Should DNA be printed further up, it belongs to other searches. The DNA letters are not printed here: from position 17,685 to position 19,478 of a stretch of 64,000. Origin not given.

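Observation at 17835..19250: Only one of the nine modules keeps the HxH metal-binding motif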

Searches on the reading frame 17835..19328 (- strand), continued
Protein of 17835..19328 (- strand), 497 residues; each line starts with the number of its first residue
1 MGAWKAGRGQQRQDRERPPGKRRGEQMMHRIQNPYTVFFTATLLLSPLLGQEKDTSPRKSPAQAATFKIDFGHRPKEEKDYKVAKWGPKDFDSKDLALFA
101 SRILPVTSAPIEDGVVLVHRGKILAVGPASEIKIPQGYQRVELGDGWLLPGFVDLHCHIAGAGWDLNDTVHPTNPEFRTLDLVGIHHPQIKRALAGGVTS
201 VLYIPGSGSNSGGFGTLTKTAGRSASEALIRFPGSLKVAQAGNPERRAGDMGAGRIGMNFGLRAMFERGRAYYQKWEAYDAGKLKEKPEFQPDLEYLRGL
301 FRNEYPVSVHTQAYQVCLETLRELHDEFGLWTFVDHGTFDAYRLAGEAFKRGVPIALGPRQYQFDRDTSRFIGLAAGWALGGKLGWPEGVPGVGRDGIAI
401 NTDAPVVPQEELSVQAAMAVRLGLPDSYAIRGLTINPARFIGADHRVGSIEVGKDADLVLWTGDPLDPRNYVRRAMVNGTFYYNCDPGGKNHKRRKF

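Call 50: search_solved_structures(query=A1, max_evalue=1e-10, show_alignments=3)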
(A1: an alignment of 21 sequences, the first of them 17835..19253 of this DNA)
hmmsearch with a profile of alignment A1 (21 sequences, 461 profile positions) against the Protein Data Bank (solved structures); distinct sequences matched with E-value up to 1e-10: 10.
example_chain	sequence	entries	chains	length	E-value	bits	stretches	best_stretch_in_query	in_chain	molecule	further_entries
3ooq_A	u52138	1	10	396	2.8e-64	220.6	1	65-457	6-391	amidohydrolase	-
3mtw_A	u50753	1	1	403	6.1e-16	61.3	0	66-131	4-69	L-Arginine carboxypeptidase Cc2672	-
2p9b_A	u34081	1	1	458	5.1e-15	58.2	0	364-451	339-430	Possible prolidase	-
4f0r_A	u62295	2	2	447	2.1e-13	52.9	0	359-429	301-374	5-methylthioadenosine/S-adenosylhomocysteine deaminase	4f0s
2qs8_A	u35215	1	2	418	6.5e-12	48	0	367-444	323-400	Xaa-Pro Dipeptidase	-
4dzh_A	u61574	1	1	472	7.2e-12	47.8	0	357-435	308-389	AMIDOHYDROLASE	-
3be7_A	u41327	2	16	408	4.3e-11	45.3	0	61-133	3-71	Zn-dependent arginine carboxypeptidase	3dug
3lnp_A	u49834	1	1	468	5e-11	45.1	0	78-132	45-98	Amidohydrolase family Protein OLEI01672_1_465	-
4whb_E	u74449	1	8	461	5.4e-11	44.9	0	389-442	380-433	Phenylurea hydrolase B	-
2bb0_A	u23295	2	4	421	7.4e-11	44.5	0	376-455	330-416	Imidazolonepropionase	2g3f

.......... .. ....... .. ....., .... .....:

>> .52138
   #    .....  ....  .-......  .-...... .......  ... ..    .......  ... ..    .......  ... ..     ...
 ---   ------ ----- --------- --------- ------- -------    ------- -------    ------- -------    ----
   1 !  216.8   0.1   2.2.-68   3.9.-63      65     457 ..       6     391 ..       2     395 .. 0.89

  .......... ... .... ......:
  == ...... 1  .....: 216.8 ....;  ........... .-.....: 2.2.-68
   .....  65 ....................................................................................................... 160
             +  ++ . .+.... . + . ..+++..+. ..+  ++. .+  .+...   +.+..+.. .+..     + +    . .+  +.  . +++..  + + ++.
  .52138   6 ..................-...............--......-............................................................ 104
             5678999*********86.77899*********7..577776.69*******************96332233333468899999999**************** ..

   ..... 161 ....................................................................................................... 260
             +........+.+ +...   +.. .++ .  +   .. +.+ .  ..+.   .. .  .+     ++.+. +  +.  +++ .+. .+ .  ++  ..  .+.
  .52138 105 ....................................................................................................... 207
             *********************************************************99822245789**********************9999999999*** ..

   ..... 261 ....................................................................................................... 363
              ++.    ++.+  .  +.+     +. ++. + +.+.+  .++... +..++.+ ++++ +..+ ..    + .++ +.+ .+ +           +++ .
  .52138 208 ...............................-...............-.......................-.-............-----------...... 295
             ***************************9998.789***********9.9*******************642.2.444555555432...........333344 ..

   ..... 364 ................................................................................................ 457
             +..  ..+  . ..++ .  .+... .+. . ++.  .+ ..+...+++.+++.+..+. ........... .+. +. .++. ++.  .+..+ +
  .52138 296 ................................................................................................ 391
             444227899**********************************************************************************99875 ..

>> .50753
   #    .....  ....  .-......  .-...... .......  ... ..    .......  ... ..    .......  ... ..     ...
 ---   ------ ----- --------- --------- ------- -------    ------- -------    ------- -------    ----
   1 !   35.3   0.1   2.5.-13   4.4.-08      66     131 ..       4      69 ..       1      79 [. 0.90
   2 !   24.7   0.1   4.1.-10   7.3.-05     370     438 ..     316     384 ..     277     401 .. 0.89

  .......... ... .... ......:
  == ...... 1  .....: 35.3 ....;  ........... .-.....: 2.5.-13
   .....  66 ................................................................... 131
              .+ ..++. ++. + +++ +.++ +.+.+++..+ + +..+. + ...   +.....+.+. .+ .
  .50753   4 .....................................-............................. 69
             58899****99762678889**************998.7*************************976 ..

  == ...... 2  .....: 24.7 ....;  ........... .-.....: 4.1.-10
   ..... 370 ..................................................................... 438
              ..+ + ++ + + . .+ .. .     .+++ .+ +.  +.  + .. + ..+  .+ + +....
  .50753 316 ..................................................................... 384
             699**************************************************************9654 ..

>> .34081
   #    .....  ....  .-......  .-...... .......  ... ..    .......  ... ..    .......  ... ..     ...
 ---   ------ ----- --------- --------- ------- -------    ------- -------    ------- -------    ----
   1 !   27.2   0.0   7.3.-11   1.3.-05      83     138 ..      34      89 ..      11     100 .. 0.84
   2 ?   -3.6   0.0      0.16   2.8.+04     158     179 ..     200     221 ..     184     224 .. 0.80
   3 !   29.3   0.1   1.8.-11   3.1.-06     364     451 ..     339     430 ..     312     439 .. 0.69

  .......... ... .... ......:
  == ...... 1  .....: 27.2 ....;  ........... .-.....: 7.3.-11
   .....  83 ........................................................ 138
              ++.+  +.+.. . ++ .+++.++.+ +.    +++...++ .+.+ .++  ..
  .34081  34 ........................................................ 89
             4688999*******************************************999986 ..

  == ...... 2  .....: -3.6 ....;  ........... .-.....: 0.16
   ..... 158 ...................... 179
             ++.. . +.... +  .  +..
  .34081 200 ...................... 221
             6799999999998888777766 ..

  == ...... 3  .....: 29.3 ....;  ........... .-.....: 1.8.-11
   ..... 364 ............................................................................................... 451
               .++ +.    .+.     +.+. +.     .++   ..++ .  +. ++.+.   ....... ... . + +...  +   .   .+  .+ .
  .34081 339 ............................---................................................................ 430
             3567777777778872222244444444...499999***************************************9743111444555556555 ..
